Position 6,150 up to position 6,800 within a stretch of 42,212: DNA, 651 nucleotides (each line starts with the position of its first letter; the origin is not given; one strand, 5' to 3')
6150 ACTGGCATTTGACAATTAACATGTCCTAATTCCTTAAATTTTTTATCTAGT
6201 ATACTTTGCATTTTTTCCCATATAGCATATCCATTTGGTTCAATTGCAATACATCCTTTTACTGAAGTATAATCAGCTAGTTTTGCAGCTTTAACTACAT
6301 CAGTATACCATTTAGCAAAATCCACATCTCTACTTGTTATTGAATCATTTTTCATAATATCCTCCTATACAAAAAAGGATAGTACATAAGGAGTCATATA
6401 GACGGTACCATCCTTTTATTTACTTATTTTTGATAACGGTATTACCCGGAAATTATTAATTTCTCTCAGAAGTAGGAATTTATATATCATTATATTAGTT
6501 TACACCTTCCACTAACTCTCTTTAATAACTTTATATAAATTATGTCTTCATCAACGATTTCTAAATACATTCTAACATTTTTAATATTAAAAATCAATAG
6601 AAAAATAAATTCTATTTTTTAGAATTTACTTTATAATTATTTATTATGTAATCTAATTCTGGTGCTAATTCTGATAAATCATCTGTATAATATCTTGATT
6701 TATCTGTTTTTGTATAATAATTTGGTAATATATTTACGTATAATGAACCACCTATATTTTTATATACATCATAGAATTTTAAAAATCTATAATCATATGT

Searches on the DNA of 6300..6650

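Call 70: search_rna_families(source=window, start=6300, end=6650, threshold=evalue, max_evalue=0.001, show_alignments=1)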
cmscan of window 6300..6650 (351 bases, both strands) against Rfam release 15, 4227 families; matches with E-value up to 0.001: 1.
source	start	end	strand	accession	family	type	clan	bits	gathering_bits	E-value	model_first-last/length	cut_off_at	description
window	6386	6563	-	RF00230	T-box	Cis-reg; leader;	-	63.6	93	1e-13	1-219/219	no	T-box leader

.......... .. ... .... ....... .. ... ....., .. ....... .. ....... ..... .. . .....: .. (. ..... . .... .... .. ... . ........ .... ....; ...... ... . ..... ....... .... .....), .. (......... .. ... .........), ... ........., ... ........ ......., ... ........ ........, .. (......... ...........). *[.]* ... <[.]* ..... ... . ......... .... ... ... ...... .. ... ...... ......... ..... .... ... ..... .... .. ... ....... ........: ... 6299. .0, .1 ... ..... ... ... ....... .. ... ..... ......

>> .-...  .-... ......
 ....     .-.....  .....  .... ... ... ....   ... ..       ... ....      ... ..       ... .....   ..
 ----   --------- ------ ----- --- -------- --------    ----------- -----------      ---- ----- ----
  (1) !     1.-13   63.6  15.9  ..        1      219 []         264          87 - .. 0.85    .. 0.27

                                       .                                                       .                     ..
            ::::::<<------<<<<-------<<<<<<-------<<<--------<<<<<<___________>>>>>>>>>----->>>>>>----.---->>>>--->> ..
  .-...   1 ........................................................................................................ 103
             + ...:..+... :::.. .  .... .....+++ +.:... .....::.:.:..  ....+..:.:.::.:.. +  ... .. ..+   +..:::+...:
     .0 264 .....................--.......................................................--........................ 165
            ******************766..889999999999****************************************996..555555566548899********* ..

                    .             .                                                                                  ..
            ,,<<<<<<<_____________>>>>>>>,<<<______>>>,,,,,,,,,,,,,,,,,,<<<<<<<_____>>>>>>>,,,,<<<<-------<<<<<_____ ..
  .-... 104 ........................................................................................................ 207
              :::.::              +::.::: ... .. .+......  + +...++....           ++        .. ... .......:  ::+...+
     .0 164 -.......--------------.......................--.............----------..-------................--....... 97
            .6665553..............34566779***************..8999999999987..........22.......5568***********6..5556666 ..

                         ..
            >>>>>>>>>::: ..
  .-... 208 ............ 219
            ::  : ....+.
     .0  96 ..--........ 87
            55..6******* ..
